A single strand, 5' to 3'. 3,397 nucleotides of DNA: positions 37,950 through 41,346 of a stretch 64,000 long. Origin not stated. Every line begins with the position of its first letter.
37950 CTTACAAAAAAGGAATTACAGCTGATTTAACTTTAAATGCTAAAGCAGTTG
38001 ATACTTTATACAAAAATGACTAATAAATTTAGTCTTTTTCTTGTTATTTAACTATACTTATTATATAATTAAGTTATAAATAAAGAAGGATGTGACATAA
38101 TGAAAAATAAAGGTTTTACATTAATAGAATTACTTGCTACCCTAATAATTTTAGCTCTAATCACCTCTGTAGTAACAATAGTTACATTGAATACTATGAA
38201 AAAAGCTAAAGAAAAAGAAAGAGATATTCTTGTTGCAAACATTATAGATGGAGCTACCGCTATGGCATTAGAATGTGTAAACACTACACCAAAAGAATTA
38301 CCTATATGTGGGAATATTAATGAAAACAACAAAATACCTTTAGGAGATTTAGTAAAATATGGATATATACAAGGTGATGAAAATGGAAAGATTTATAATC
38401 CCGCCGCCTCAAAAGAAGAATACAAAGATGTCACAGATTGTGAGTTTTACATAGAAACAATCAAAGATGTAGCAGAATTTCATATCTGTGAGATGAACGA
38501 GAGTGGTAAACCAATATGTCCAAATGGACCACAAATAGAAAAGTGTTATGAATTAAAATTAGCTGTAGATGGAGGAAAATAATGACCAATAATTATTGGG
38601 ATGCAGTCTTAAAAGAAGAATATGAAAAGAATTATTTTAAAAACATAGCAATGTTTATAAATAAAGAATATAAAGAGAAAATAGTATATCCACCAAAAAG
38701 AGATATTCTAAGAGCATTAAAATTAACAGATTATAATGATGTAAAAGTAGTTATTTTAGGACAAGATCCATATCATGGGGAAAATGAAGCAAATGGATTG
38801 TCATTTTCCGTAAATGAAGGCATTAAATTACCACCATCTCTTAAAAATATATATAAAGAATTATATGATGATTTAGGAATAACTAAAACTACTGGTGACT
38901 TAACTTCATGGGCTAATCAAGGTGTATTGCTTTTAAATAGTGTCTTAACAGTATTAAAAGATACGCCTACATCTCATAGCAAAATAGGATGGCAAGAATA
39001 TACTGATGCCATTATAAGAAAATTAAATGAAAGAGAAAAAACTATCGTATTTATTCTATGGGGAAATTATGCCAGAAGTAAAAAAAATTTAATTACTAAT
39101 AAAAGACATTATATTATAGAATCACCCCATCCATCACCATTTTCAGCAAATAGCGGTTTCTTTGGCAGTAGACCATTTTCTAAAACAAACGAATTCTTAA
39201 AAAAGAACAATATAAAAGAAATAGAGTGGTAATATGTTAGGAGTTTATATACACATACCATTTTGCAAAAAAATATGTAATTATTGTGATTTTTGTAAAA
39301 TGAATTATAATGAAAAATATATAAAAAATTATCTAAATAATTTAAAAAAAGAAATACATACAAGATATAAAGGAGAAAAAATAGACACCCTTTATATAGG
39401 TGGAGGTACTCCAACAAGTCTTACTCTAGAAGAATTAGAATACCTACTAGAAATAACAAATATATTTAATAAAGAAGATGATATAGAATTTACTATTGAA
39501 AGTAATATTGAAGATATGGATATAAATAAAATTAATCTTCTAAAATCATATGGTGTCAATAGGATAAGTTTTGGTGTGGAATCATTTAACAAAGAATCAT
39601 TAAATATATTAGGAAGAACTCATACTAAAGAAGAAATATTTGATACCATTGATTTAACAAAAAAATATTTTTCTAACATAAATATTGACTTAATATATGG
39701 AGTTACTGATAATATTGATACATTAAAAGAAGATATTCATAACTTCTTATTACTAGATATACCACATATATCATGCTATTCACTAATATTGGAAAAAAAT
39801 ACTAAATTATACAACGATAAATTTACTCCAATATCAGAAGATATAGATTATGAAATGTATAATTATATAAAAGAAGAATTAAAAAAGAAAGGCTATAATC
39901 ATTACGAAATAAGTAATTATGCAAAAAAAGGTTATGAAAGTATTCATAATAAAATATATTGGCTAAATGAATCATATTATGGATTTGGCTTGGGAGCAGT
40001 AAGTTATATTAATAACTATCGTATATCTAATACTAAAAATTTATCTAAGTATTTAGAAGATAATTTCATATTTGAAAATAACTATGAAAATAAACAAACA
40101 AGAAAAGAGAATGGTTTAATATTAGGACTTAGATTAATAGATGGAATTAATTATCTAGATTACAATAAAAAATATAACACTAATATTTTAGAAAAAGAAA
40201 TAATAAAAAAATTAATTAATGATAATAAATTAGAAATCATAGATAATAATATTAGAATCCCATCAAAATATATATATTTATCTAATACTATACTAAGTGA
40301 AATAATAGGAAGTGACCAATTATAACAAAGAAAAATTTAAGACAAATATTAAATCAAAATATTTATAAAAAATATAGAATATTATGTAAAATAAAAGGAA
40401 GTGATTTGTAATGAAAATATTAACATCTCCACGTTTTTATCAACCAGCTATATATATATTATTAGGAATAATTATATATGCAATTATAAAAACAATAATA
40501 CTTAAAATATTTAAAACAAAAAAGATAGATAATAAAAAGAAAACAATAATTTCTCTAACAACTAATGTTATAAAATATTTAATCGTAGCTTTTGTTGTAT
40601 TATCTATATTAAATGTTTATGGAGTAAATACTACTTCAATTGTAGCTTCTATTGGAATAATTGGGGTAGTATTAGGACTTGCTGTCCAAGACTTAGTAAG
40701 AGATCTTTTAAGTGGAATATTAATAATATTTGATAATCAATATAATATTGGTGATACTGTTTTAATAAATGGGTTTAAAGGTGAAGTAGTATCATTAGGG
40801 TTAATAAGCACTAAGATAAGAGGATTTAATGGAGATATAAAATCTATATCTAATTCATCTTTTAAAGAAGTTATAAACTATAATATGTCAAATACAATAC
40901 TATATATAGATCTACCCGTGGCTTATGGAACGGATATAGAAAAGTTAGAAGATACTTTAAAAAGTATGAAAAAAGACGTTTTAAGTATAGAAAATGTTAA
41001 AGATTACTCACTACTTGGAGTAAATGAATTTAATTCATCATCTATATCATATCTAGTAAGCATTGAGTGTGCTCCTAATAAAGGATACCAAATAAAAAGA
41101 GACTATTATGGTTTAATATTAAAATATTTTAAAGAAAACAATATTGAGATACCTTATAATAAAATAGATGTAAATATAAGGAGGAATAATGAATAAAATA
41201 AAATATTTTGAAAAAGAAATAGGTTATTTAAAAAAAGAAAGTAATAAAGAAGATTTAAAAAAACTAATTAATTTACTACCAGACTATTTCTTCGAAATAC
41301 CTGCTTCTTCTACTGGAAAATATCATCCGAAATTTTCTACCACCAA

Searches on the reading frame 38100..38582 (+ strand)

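Call 67: search_protein_families(library=ncbifam, proteins=[window:38100-38582:+], max_evalue=0.00001)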
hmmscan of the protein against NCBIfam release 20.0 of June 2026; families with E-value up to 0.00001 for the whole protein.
window:38100-38582:+ (160 aa): 2 families
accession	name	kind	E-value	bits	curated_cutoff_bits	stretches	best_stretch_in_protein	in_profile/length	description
TIGR02532.1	IV_pilin_GFxxxE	domain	1e-06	28.3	16.3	1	4-25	2-23/24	prepilin-type N-terminal cleavage/methylation domain-containing protein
NF041013.1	T4P_ComGE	equivalog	5.5e-06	26.4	49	1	2-50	2-50/83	competence type IV pilus minor pilin ComGE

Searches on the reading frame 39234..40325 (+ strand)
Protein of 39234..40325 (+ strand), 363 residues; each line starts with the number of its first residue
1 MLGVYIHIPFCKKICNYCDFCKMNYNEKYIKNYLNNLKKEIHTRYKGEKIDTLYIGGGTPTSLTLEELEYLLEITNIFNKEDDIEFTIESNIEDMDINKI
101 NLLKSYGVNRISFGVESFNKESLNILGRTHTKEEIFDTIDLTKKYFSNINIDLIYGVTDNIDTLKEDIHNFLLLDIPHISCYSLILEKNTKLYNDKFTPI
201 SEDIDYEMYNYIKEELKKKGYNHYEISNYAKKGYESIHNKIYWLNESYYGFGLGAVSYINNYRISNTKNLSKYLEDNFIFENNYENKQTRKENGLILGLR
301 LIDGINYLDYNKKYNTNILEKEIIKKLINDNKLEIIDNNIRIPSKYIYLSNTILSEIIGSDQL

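Call 67: search_protein_families(library=ncbifam, proteins=[window:39234-40325:+], max_evalue=0.00001)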
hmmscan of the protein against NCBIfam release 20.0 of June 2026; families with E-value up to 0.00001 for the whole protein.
window:39234-40325:+ (363 aa): 19 families
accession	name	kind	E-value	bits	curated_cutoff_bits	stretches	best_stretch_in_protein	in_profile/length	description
TIGR00539.1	hemN_rel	equivalog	3.8e-83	279.6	205.4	1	4-337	3-349/361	radical SAM family heme chaperone HemW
NF005133.0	PRK06582.1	equivalog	4.2e-53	180.8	597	1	2-358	12-389/390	coproporphyrinogen III oxidase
NF004567.0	PRK05904.1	equivalog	4.7e-52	177.3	355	1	4-334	9-338/353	coproporphyrinogen III oxidase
NF006067.1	PRK08208.1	equivalog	5.8e-50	170.5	380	1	3-357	37-414/427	STM4012 family radical SAM protein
TIGR04107.1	rSAM_HutW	equivalog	1.5e-47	162.4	400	1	4-276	42-328/419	heme anaerobic degradation radical SAM methyltransferase ChuW/HutW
TIGR03994.1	rSAM_HemZ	equivalog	8.1e-42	143.8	321.4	1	3-275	86-388/401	coproporphyrinogen dehydrogenase HemZ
NF006385.0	PRK08629.1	equivalog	7.1e-41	140.4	355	1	4-327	55-380/439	coproporphyrinogen III oxidase family protein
NF006064.0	PRK08207.2-2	equivalog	4.6e-34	118.2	504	1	2-276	145-447/465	coproporphyrinogen III oxidase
TIGR00538.1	hemN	equivalog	2.1e-32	112.6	324.95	1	2-273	50-333/454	oxygen-independent coproporphyrinogen III oxidase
NF006060.0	PRK08207.1-3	equivalog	6.7e-31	107.6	653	1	2-198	150-358/477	coproporphyrinogen III oxidase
NF006061.0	PRK08207.1-4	equivalog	1.1e-25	90.4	702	1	3-257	175-456/501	coproporphyrinogen III oxidase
NF006066.0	PRK08207.2-5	equivalog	4.2e-23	81.7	1117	1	3-193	192-393/518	coproporphyrinogen III oxidase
NF006059.0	PRK08207.1-1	equivalog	4.3e-22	78.5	1012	1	3-171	173-353/496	coproporphyrinogen III oxidase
TIGR04419.1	no_iron_rSAM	equivalog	1.7e-21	77.2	300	1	32-354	25-345/378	HemN-related non-iron pseudo-SAM protein PsgB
NF006063.0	PRK08207.2-1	equivalog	9.1e-20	70.7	1074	1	3-275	194-500/518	coproporphyrinogen III oxidase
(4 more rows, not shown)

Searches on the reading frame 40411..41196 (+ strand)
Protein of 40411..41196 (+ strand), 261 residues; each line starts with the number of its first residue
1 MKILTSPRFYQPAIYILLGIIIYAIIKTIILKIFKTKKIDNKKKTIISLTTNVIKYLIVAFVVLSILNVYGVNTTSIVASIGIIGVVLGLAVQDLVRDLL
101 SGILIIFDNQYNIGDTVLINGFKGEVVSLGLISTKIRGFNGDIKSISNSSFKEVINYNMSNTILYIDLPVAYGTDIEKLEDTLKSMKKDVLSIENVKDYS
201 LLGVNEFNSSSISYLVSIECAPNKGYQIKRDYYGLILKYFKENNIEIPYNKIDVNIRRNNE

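Call 67: search_protein_families(library=ncbifam, proteins=[window:40411-41196:+], max_evalue=0.00001)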
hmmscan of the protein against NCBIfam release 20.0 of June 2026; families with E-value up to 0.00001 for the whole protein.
window:40411-41196:+ (261 aa): 6 families
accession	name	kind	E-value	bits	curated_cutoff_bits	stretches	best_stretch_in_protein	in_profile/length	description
NF047601.1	MscSThanab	equivalog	6.7e-40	137.3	500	1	28-258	43-278/280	small-conductance mechanosensitive channel MscS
NF047602.1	MscsSHelicob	equivalog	4.3e-27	95.2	400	1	16-257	12-259/260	small-conductance mechanosensitive channel MscS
NF007662.0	PRK10334.1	subfamily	7.1e-26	91.1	321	1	15-260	37-281/286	small-conductance mechanosensitive channel MscS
NF008542.0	PRK11465.1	equivalog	2.1e-18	66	596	1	31-254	494-722/741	mechanosensitive channel protein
NF008438.0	PRK11281.1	equivalog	3.1e-13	48.4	991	1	31-259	860-1091/1113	mechanosensitive channel MscK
NF008180.0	PRK10929.1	equivalog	1.1e-11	43.4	809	1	47-256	873-1085/1109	miniconductance mechanosensitive channel MscM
